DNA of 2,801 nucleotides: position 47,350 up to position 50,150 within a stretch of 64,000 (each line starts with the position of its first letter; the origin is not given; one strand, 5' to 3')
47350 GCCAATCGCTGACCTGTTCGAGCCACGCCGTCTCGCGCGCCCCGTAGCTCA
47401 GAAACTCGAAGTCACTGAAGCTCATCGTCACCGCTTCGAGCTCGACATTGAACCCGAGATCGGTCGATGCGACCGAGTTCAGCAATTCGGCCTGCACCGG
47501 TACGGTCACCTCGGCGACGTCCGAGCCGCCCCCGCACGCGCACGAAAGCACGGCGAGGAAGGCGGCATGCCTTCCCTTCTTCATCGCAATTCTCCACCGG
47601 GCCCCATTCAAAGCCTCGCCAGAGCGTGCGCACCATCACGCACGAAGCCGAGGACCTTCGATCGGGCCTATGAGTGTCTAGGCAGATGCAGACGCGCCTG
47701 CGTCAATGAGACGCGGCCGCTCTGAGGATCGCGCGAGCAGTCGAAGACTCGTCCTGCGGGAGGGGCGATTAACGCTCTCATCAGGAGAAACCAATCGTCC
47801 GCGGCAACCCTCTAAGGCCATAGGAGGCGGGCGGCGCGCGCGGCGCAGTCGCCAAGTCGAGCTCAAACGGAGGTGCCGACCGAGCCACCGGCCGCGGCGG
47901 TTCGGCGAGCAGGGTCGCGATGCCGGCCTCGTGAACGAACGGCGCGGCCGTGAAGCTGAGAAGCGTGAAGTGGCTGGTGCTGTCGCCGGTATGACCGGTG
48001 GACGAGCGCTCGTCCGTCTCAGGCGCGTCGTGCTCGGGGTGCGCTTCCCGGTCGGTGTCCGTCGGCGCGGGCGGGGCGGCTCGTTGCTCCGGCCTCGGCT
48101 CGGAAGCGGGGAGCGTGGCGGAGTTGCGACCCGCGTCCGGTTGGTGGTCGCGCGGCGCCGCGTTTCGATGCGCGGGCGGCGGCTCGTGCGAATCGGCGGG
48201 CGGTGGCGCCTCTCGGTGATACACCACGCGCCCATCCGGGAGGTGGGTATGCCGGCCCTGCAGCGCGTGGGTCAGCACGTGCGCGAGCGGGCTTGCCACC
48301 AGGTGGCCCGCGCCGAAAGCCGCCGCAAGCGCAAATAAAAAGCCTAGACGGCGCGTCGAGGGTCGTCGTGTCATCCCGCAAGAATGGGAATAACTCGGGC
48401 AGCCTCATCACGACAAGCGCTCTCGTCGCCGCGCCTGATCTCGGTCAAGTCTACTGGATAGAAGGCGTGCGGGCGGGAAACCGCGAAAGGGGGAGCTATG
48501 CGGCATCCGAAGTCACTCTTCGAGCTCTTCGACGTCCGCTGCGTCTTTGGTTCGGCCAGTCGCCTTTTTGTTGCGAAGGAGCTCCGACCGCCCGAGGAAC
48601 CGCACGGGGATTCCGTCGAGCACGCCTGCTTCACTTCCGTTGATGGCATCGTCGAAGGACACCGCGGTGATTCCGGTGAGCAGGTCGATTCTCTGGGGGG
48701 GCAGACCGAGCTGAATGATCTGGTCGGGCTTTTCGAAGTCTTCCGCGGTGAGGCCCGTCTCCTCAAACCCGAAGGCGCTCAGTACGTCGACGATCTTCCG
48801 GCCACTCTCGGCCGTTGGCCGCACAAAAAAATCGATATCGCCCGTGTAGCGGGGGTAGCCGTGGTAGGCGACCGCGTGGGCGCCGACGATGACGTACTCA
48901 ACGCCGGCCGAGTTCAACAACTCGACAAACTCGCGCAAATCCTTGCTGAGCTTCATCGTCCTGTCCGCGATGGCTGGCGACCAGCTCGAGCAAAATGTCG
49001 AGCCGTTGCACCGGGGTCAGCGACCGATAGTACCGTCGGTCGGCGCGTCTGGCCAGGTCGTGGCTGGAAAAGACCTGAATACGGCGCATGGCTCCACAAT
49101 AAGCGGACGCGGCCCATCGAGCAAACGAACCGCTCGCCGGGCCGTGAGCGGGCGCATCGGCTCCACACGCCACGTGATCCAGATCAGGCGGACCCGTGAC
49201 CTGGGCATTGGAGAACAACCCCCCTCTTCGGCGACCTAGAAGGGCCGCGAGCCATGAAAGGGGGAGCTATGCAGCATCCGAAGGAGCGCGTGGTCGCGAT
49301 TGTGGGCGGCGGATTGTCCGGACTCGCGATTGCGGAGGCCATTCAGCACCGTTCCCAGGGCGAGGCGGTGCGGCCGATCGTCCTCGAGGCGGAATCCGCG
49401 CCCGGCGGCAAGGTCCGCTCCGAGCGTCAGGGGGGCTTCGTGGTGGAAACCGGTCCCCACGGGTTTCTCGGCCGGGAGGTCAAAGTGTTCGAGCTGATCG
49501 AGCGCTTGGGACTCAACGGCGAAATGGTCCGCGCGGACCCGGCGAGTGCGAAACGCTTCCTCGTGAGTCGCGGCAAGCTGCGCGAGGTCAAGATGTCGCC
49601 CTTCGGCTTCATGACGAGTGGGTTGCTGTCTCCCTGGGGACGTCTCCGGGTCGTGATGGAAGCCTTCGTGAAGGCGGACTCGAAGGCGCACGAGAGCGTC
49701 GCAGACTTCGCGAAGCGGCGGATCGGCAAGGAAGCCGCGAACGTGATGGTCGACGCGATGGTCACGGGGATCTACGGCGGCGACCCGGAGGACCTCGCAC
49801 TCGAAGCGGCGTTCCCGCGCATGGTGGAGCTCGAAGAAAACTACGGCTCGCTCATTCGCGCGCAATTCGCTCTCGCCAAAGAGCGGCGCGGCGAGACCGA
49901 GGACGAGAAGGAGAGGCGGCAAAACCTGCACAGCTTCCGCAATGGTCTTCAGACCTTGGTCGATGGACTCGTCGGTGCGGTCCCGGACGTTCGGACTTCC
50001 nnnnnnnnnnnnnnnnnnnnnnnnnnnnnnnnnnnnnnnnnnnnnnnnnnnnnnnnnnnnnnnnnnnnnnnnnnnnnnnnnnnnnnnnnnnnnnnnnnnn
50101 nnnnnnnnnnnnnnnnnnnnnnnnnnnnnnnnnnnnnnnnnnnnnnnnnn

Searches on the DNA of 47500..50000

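Call 43: search_rna_families(source=window, start=47500, end=50000, threshold=evalue, max_evalue=1)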
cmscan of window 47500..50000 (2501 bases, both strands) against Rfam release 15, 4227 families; matches with E-value up to 1: 0.
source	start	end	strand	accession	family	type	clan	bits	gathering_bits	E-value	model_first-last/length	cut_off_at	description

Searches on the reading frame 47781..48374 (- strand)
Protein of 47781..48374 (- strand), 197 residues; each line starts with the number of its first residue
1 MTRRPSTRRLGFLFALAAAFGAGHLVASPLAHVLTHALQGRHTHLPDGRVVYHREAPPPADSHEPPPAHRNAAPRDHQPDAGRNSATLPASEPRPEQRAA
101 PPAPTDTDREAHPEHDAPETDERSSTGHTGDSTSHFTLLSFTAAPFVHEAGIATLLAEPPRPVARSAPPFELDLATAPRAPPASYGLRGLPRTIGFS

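Call 3: search_protein_families(library=pfam, proteins=[window:47781-48374:-], max_evalue=1)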
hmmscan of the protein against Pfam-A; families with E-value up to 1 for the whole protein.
window:47781-48374:- (197 aa): 1 family
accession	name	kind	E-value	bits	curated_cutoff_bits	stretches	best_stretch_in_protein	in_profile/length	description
PF19779.4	DUF6264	-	0.83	10.2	31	0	66-144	9-85/183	Family of unknown function (DUF6264)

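Call 6: search_protein_families(library=ncbifam, proteins=[window:47781-48374:-], max_evalue=1)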
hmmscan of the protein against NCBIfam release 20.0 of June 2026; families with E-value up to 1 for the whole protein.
window:47781-48374:- (197 aa): 0 families

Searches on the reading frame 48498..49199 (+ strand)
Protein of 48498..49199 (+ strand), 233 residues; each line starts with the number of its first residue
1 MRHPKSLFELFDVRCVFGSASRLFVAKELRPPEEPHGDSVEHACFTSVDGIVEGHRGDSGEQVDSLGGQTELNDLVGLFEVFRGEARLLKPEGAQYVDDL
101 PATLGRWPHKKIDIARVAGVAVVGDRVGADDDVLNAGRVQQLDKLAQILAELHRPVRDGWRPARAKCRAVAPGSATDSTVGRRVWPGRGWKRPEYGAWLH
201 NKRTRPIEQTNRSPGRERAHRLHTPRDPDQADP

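Call 3: search_protein_families(library=pfam, proteins=[window:48498-49199:+], max_evalue=1)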
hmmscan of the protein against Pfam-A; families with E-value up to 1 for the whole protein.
window:48498-49199:+ (233 aa): 0 families
